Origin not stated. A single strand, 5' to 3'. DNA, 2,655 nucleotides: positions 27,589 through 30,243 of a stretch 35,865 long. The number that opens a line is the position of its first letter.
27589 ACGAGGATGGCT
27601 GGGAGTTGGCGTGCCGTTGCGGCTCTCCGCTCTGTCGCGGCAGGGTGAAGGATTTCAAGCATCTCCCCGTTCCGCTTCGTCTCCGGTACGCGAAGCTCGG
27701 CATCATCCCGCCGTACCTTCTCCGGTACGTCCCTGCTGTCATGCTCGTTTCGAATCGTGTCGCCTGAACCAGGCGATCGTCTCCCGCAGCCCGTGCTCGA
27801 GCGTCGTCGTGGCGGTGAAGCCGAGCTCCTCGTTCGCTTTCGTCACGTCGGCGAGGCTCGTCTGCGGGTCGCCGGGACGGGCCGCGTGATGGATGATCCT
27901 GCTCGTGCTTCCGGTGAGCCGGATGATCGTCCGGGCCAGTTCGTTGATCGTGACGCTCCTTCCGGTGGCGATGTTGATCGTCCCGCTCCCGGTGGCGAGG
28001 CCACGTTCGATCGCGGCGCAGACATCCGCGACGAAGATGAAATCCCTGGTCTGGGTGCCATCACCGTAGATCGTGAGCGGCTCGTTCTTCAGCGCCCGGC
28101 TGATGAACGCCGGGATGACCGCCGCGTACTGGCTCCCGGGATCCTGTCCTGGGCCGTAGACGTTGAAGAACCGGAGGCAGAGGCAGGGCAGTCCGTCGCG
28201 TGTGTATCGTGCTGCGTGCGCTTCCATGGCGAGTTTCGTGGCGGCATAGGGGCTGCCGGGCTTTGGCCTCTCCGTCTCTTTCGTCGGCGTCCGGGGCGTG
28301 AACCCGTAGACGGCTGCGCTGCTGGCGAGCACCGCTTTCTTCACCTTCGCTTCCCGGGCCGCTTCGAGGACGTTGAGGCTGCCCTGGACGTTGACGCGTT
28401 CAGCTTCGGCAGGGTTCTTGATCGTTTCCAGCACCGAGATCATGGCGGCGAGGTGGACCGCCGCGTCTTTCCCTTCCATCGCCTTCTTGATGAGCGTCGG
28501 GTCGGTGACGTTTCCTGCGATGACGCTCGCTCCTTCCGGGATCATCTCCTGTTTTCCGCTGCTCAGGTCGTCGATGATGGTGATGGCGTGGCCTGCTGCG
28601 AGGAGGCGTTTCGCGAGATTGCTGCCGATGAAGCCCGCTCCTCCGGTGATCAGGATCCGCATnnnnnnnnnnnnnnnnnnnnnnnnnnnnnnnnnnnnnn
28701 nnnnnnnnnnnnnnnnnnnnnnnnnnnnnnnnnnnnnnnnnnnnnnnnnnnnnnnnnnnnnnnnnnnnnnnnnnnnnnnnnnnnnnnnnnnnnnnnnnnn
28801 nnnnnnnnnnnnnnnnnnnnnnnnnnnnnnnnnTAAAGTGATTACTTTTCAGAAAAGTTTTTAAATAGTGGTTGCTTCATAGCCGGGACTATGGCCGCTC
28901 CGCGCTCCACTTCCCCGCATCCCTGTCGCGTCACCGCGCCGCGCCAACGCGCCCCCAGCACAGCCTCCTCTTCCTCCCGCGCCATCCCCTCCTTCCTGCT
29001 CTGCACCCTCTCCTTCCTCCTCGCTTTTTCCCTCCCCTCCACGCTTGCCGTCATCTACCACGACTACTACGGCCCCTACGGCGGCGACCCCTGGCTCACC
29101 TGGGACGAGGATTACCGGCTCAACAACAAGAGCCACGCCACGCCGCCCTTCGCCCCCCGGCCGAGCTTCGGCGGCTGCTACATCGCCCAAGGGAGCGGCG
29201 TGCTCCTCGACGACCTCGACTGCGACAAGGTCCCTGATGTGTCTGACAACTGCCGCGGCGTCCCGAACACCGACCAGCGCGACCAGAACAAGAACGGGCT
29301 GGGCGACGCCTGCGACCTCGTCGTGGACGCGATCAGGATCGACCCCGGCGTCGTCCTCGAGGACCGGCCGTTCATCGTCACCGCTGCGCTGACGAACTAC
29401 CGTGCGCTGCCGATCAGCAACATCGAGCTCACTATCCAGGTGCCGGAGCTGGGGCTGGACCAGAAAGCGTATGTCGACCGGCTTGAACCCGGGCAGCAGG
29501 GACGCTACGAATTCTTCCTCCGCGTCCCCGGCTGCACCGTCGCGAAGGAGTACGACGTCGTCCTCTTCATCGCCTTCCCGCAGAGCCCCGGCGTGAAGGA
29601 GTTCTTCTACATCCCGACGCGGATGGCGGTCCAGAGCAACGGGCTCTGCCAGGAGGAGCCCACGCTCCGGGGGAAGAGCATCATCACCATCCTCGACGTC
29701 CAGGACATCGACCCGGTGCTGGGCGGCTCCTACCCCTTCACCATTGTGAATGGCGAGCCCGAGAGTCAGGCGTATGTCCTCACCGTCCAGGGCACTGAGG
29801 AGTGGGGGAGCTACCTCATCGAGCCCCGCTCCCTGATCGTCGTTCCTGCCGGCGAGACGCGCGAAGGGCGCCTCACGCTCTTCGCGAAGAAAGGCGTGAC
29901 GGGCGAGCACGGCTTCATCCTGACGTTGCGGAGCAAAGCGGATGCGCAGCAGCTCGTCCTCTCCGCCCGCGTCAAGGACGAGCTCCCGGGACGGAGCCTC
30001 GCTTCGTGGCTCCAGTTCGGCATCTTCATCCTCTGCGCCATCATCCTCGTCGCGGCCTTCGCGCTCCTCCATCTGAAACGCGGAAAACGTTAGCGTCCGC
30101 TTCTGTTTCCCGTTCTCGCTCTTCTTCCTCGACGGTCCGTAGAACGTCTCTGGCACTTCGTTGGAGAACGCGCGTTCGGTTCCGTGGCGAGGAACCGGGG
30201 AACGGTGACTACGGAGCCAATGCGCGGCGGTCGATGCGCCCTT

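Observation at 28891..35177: Same-strand surface-protein module directly downstream of the aglB glycosylation island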

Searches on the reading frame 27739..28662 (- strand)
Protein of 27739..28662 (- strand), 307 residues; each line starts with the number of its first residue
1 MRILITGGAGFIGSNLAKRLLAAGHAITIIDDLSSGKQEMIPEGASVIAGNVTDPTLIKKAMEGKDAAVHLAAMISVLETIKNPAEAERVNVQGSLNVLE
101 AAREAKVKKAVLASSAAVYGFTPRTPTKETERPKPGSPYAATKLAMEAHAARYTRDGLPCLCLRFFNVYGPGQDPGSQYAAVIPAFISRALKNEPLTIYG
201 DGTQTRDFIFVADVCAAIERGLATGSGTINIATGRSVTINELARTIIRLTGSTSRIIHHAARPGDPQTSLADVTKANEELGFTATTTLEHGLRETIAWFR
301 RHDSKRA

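Call 8: search_protein_families(library=pfam, proteins=[window:27739-28662:-], max_evalue=0.001)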
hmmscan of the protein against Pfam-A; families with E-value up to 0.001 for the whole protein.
window:27739-28662:- (307 aa): 10 families
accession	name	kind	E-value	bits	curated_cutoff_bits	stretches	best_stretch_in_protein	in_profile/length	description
PF01370.27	Epimerase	-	1.4e-60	205.1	20.9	1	3-231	1-239/240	NAD dependent epimerase/dehydratase family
PF16363.11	GDP_Man_Dehyd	-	8.4e-55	187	27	1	4-295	1-332/332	GDP-mannose 4,6 dehydratase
PF01073.25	3Beta_HSD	-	1.2e-22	80.7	22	1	4-217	1-224/280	3-beta hydroxysteroid dehydrogenase/isomerase family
PF02719.21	Polysacc_synt_2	-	2.4e-20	73.3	20.2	1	3-255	1-252/293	Polysaccharide biosynthesis protein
PF04321.23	RmlD_sub_bind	-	2.4e-19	69.9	27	1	1-283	1-270/287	RmlD substrate binding domain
PF13460.12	NAD_binding_10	-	7.6e-14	52.4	27.2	1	7-149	1-130/184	NAD(P)H-binding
PF07993.18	NAD_binding_4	-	1.2e-10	41.5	20.1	1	58-176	82-214/258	Male sterility protein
PF05368.20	NmrA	-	6.7e-07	29.6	27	1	2-115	4-107/298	NmrA-like family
PF02254.24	TrkA_N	-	3.8e-06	27.6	23.8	1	8-74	5-69/116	TrkA-N domain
PF00106.31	adh_short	-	0.00043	20.3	26.6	0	3-64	3-70/195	short chain dehydrogenase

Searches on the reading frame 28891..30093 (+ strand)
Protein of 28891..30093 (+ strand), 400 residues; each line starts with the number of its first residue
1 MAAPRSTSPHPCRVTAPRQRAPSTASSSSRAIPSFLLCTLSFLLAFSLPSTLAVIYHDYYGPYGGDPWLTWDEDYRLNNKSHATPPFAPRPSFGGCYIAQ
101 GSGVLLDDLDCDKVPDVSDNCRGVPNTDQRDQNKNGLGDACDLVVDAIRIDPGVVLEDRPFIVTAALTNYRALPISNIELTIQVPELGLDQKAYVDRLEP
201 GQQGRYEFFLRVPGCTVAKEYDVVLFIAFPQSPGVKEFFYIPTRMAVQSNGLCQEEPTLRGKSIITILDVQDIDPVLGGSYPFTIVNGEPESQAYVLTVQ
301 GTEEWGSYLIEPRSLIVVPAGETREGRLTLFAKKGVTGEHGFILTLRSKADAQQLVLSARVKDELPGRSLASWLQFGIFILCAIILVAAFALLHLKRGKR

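Call 6: search_protein_families(library=pfam, proteins=[window:28891-30093:+], max_evalue=0.1)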
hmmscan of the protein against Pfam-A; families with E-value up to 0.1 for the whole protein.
window:28891-30093:+ (400 aa): 3 families
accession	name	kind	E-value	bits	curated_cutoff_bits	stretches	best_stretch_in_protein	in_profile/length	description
PF11614.14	FixG_C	-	5.5e-05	23.8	25.6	1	280-347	34-102/119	IG-like fold at C-terminal of FixG, putative oxidoreductase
PF02412.23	TSP_3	-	0.0022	18.1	25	0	107-129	14-36/36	Thrombospondin type 3 repeat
PF10633.15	NPCBM_assoc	-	0.01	16.4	24.4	0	158-224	4-72/78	NPCBM-associated, NEW3 domain of alpha-galactosidase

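Call 7: search_protein_families(library=ncbifam, proteins=[window:28891-30093:+], max_evalue=0.1)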
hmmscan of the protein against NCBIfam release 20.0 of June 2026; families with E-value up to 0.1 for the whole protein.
window:28891-30093:+ (400 aa): 3 families
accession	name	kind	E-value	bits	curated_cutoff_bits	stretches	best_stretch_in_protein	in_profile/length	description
NF033506.0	PACE-CTERM-PROT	exception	4.3e-08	32.3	110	1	178-387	400-615/627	putative S-layer protein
NF047638.1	throspo3_MtsC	equivalog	1.6e-07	30.5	350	1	107-146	194-233/428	cell-cell cohesion MYXO-CTERM protein MtsC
NF045500.1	Omp28_seleno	equivalog_domain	0.00045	19.7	200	1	107-148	273-314/377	Omp28-related selenoprotein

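Call 86: list_cluster_members(proteins=[window:34644-35174:+, window:34656-35174:+, window:28891-30093:+, window:35372-35632:-, P0001, P0019])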
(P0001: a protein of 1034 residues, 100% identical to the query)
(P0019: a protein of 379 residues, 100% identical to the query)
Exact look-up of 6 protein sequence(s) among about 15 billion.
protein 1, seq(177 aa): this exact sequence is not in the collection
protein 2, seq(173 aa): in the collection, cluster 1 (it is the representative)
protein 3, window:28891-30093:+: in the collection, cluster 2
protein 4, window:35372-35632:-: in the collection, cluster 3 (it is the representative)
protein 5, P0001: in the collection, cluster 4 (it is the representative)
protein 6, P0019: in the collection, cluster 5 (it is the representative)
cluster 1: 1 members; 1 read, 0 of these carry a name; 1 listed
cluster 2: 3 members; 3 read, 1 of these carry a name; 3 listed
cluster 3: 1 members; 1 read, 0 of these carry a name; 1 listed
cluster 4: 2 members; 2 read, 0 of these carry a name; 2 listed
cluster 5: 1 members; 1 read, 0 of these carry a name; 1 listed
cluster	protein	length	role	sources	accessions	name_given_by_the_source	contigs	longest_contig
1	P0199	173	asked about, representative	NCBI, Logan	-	-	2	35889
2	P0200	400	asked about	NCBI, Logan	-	-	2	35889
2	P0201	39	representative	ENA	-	-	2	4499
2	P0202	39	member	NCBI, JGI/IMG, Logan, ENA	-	hypothetical protein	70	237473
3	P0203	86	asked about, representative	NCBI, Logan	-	-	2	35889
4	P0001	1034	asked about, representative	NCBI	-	-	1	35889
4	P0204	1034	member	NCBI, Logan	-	-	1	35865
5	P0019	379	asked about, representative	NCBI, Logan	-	-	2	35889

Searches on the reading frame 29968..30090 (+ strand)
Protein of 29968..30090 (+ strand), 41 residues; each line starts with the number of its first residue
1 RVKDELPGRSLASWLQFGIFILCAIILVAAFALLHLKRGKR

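Call 93: search_protein_families(library=ncbifam, proteins=[window:29968-30090:+], max_evalue=10)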
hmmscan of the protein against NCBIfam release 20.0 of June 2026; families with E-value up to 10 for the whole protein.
seq(41 aa): 0 families
